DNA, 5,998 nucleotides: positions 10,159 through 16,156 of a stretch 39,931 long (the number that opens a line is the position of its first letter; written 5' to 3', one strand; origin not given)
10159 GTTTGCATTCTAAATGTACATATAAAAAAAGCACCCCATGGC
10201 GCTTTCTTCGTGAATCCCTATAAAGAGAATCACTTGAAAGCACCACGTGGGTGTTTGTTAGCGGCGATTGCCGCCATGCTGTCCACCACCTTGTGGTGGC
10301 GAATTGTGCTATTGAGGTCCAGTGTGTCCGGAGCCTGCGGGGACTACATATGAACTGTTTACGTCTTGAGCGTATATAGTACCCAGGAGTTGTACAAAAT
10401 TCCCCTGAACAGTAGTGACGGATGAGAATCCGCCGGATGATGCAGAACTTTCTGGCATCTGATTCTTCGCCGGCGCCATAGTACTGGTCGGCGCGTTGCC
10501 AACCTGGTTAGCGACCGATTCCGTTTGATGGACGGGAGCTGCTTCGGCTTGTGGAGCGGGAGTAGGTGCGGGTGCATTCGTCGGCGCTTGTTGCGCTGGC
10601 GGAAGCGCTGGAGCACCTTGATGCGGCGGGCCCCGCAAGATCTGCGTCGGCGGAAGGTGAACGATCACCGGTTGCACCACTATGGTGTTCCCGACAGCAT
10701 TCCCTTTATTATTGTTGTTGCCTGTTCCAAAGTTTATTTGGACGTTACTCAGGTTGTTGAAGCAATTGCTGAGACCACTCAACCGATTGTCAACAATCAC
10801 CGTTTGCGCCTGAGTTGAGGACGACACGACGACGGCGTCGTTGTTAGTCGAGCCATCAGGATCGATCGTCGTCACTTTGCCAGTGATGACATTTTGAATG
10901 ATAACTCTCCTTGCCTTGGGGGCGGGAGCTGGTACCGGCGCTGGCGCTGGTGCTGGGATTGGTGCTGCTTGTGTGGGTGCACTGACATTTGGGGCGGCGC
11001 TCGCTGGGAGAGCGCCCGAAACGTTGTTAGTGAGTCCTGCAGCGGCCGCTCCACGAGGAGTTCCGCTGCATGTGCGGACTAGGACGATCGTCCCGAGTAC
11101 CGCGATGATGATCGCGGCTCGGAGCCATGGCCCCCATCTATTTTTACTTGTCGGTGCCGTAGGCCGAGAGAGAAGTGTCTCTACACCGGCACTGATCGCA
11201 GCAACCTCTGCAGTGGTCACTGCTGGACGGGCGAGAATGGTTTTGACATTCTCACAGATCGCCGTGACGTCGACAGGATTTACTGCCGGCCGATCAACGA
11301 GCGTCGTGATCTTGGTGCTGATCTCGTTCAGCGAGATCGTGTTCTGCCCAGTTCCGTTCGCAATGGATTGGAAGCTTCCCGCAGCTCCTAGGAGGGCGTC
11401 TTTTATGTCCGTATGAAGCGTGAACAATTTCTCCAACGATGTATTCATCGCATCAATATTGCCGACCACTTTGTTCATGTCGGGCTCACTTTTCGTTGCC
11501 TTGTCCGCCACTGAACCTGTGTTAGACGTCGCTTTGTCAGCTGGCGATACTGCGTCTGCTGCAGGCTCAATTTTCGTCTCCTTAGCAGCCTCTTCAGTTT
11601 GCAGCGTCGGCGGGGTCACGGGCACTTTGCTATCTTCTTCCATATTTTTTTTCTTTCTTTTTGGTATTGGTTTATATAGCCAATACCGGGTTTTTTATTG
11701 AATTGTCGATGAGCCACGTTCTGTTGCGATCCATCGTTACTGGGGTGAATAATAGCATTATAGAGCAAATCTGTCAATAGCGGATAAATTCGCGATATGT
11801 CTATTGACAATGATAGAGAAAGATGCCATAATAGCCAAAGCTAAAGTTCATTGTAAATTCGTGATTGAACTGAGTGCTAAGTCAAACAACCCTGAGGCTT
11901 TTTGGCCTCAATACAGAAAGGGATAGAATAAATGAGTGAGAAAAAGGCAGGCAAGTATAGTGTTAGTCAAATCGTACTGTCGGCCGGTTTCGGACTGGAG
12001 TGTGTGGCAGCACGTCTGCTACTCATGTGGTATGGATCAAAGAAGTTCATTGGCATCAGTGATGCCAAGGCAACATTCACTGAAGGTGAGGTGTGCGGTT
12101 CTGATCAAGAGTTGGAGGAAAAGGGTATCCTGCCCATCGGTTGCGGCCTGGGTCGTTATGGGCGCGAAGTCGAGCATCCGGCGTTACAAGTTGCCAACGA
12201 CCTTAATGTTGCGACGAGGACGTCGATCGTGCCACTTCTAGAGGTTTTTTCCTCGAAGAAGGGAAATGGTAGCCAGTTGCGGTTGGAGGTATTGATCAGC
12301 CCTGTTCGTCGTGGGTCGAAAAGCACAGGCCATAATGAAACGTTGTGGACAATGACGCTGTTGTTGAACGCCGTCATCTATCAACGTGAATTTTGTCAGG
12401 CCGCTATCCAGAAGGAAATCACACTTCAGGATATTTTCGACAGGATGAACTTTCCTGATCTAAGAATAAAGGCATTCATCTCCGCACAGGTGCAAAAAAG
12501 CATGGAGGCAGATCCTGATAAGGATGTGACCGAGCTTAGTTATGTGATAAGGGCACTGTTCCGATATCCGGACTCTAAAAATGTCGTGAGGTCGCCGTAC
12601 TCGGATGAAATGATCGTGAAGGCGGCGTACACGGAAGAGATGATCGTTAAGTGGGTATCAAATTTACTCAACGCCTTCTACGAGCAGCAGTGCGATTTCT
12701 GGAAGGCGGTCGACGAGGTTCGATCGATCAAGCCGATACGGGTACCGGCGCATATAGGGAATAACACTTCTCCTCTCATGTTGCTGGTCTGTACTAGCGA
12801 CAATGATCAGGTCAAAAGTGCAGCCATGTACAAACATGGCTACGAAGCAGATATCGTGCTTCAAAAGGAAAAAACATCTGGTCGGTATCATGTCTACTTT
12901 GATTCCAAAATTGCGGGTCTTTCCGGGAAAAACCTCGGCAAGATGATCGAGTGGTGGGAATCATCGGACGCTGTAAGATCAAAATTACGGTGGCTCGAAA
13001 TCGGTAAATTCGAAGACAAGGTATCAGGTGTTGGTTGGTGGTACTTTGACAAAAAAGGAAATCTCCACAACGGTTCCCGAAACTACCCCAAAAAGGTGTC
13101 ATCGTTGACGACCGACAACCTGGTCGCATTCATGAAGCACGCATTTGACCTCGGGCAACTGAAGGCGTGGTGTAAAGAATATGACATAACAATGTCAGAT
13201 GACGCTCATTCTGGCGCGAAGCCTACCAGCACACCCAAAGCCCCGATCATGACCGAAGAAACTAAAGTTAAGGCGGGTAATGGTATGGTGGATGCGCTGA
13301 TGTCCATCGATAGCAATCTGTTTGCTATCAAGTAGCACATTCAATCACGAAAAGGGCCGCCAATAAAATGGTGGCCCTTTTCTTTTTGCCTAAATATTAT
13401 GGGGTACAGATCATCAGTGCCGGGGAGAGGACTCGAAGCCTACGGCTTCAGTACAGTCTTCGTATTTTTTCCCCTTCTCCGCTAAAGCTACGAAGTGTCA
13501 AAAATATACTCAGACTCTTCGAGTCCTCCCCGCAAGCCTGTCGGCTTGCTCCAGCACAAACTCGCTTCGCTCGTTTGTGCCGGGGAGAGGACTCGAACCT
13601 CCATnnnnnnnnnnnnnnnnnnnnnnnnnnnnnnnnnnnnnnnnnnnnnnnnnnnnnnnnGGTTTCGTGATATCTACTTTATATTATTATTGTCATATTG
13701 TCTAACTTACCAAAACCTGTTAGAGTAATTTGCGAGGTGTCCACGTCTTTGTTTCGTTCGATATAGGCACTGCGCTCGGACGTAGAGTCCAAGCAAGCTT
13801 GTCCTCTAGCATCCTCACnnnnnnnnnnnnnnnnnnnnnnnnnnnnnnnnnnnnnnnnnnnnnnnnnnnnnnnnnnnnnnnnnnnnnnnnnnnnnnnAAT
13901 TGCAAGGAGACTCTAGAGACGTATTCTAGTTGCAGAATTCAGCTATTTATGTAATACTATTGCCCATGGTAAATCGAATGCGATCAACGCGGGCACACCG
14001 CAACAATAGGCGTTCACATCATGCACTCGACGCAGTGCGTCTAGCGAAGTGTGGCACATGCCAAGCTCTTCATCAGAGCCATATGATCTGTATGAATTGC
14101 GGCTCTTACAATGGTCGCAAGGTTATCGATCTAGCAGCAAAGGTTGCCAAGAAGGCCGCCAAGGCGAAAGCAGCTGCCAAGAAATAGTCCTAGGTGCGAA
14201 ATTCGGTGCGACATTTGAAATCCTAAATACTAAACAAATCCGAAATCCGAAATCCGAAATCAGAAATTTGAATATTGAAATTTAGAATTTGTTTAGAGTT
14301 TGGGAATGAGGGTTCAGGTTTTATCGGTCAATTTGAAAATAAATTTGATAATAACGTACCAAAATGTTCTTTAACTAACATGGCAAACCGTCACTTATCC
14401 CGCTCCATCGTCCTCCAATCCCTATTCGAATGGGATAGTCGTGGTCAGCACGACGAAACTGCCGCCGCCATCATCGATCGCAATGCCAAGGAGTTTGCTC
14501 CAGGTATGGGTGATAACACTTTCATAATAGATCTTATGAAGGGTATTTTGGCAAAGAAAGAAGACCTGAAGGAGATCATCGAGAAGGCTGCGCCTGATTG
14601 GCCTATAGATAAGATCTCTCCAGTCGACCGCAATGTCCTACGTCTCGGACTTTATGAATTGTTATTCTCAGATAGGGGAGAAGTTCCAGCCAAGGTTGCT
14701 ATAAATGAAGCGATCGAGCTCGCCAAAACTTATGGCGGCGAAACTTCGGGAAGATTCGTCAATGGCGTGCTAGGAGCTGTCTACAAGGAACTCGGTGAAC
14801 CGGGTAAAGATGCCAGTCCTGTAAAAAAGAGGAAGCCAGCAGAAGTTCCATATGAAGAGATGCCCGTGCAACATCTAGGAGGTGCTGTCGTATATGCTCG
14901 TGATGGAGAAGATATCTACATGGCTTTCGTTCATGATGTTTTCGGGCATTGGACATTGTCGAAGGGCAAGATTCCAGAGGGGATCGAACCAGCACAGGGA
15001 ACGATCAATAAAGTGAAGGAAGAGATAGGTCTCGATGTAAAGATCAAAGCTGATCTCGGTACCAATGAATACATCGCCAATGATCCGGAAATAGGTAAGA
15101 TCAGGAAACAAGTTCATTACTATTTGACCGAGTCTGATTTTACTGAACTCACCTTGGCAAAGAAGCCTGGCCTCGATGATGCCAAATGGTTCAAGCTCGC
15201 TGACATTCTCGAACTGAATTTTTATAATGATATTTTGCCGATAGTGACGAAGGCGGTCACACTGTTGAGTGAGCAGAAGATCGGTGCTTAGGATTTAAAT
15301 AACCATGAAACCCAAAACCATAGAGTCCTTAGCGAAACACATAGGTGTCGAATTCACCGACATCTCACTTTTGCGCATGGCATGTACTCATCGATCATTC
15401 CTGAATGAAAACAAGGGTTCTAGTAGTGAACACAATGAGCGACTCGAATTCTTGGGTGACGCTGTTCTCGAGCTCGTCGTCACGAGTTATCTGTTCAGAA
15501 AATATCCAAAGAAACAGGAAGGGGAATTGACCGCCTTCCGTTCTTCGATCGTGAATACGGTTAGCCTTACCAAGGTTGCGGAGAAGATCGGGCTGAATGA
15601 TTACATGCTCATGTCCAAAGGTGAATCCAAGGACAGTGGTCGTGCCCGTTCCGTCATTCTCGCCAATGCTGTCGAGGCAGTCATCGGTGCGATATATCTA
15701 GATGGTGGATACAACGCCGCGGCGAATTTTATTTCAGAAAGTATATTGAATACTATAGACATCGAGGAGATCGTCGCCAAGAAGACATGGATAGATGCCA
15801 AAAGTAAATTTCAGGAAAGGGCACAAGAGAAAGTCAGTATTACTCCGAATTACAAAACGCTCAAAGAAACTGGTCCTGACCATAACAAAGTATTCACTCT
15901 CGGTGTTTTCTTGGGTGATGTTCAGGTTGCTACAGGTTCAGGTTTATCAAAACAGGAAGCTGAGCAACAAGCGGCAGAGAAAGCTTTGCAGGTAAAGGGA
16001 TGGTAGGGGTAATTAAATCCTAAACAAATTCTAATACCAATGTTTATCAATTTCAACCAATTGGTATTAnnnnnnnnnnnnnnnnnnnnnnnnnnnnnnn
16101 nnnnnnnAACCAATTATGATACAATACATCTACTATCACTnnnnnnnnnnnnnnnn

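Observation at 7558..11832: GC-rich minus-strand block of four surface/membrane protein genes: candidate accessory cell-surface module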

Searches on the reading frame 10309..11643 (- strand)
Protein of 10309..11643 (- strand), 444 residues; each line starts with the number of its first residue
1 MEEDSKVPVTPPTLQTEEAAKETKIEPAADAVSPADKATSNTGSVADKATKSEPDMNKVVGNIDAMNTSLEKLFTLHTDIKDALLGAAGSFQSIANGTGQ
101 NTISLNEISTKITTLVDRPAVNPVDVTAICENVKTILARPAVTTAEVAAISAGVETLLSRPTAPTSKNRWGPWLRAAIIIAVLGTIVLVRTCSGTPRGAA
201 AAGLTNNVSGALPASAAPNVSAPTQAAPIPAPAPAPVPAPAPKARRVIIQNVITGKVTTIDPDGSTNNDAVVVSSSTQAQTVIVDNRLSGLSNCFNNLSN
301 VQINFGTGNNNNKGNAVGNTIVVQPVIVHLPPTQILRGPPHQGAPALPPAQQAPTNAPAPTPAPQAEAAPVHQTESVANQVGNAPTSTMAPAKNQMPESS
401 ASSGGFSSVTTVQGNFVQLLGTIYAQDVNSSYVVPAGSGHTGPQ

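Call 4: search_protein_families(library=pfam, proteins=[window:10309-11643:-], max_evalue=0.1)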
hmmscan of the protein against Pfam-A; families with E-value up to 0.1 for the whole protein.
window:10309-11643:- (444 aa): 0 families

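Call 8: search_protein_families(library=ncbifam, proteins=[window:10309-11643:-], max_evalue=0.1)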
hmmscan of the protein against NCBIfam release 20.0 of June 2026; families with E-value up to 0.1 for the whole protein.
window:10309-11643:- (444 aa): 0 families

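Call 9: search_protein_families(library=phrogs, proteins=[window:10309-11643:-], max_evalue=0.1)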
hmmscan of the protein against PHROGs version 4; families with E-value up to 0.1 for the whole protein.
window:10309-11643:- (444 aa): 1 family
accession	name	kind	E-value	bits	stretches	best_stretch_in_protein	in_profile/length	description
phrog_15478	-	tail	0.049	13.4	1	22-112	10-100/456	tail length tape measure protein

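Call 20: find_homologous_proteins(query=window:10309-11643:-)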
Query window:10309-11643:- (444 aa): 2 proteins with E <= 0.001 among 8000 candidates.
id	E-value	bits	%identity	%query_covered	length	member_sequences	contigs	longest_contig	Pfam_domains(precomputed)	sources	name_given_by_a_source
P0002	5.5e-276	933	100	100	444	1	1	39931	-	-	-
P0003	1.9e-215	734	86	100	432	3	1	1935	-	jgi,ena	-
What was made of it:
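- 10309..11643 (-): Gene D (444 aa): an N-terminal ~170-aa region with RPAV-type repeats, a TM helix (~aa 172-190), Pro/Ala and Asn-rich regions, the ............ stalk at aa 361-372, and a short C-terminal region. Only homologue is P0003, 86% identical, on a 1.9-kb contig (call 20).
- C and D have no family, and D has only one close homologue (calls 4, 8, 9, 20).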

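Call 84: search_protein_families(library=padloc, proteins=[window:10309-11643:-], max_evalue=0.01)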
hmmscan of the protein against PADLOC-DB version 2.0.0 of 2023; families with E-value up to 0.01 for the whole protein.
window:10309-11643:- (444 aa): 0 families

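Call 85: search_solved_structures(query=window:10309-11643:-, max_evalue=1)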
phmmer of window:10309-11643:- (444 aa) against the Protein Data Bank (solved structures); distinct sequences matched with E-value up to 1: 3.
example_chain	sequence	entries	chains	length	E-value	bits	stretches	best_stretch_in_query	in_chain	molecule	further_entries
6ysy_B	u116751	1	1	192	0.011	18.2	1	221-248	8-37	Myosin light chain 1/3, skeletal muscle isoform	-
7qio_N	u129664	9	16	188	0.21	14.1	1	223-248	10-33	Myosin light chain 1/3, skeletal muscle isoform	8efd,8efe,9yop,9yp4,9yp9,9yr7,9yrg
9gz1_C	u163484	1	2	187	0.24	13.9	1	223-248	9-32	Myosin light chain 1/3, skeletal muscle isoform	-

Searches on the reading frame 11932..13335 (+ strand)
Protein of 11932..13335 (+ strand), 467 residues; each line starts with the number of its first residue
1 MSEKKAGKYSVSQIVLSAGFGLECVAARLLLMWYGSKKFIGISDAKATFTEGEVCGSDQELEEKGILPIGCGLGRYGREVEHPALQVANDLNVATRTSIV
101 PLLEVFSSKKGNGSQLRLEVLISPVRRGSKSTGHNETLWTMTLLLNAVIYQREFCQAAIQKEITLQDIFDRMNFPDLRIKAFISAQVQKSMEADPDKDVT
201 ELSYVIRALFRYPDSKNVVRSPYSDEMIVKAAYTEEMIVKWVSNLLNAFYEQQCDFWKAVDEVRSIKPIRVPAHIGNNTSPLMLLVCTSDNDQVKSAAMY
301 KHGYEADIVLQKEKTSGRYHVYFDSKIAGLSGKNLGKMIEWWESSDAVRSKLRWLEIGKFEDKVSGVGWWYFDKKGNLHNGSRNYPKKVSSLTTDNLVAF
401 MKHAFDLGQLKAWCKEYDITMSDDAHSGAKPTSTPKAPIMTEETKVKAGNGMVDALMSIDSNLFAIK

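Call 4: search_protein_families(library=pfam, proteins=[window:11932-13335:+], max_evalue=0.1)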
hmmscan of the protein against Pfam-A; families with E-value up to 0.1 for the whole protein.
window:11932-13335:+ (467 aa): 0 families

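Call 8: search_protein_families(library=ncbifam, proteins=[window:11932-13335:+], max_evalue=0.1)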
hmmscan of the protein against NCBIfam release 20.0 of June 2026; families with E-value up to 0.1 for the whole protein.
window:11932-13335:+ (467 aa): 0 families

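Call 9: search_protein_families(library=phrogs, proteins=[window:11932-13335:+], max_evalue=0.1)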
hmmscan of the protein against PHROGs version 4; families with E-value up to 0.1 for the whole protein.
window:11932-13335:+ (467 aa): 0 families

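Call 84: search_protein_families(library=padloc, proteins=[window:11932-13335:+], max_evalue=0.01)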
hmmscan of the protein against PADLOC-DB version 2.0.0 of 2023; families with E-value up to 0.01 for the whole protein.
window:11932-13335:+ (467 aa): 0 families

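Call 86: search_solved_structures(query=window:11932-13335:+, max_evalue=1)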
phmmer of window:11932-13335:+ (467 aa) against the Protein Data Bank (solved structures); distinct sequences matched with E-value up to 1: 1.
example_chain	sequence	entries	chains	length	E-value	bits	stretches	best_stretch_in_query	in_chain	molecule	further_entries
5m6d_A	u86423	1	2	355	0.88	11.7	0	270-351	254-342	Glyceraldehyde-3-phosphate dehydrogenase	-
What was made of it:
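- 11804..13335 (+): Context: divergent promoter (11804..11832) and a conserved 467-aa gene of unknown function (11932-13335). It bounds the variable slot. No family hit (calls 4, 8, 84, 86).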

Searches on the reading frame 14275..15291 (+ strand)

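Call 8: search_protein_families(library=ncbifam, proteins=[window:14275-15291:+], max_evalue=0.1)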
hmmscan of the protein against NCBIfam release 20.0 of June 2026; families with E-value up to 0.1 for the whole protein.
window:14275-15291:+ (338 aa): 11 families
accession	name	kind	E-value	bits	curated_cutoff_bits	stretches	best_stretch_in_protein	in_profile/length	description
TIGR01951.1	nusB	equivalog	1.3e-35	122.6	88.35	1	39-172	2-130/131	transcription antitermination factor NusB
NF001223.0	PRK00202.1-1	equivalog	3.1e-26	92.2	131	1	36-172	6-143/146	transcription antitermination factor NusB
NF011494.0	PRK14902.1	equivalog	1.1e-14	54.1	319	1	43-174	6-129/444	16S rRNA (cytosine(967)-C(5))-methyltransferase RsmB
NF011493.0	PRK14901.1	equivalog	7.9e-11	41.4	540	1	64-175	23-131/447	16S rRNA (cytosine(967)-C(5))-methyltransferase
NF001230.0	PRK00202.2-5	equivalog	8.9e-11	41.8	132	1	43-171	26-149/165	transcription antitermination factor NusB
TIGR00563.1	rsmB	equivalog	1.6e-09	37.4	269.05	1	63-180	18-130/437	16S rRNA (cytosine(967)-C(5))-methyltransferase RsmB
NF011495.0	PRK14903.1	equivalog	1e-05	24.6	503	1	80-169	38-119/431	16S rRNA (cytosine(967)-C(5))-methyltransferase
NF052459.1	OxoGTPPhMutT1Mycb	equivalog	0.00017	20.8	475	1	203-314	5-112/292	8-oxo-(d)GTP phosphatase MutT1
NF008044.0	PRK10776.1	equivalog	0.0025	17.7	148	1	223-287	30-89/130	8-oxo-dGTP diphosphatase MutT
NF001936.0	PRK00714.1-3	equivalog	0.0058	16.5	118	1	212-260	23-72/155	RNA pyrophosphohydrolase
NF008149.0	PRK10901.1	equivalog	0.04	12.9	375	1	71-172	37-132/434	16S rRNA (cytosine(967)-C(5))-methyltransferase RsmB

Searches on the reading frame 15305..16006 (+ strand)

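Call 8: search_protein_families(library=ncbifam, proteins=[window:15305-16006:+], max_evalue=0.1)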
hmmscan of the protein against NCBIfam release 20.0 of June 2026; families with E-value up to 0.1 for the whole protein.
window:15305-16006:+ (233 aa): 2 families
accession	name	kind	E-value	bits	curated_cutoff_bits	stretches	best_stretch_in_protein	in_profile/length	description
TIGR02191.1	RNaseIII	equivalog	3.3e-72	242.6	166.25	1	10-229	2-217/219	ribonuclease III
TIGR04238.1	seadorna_dsRNA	equivalog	1.4e-06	28.2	125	1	164-226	1-62/201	seadornavirus double-stranded RNA-binding protein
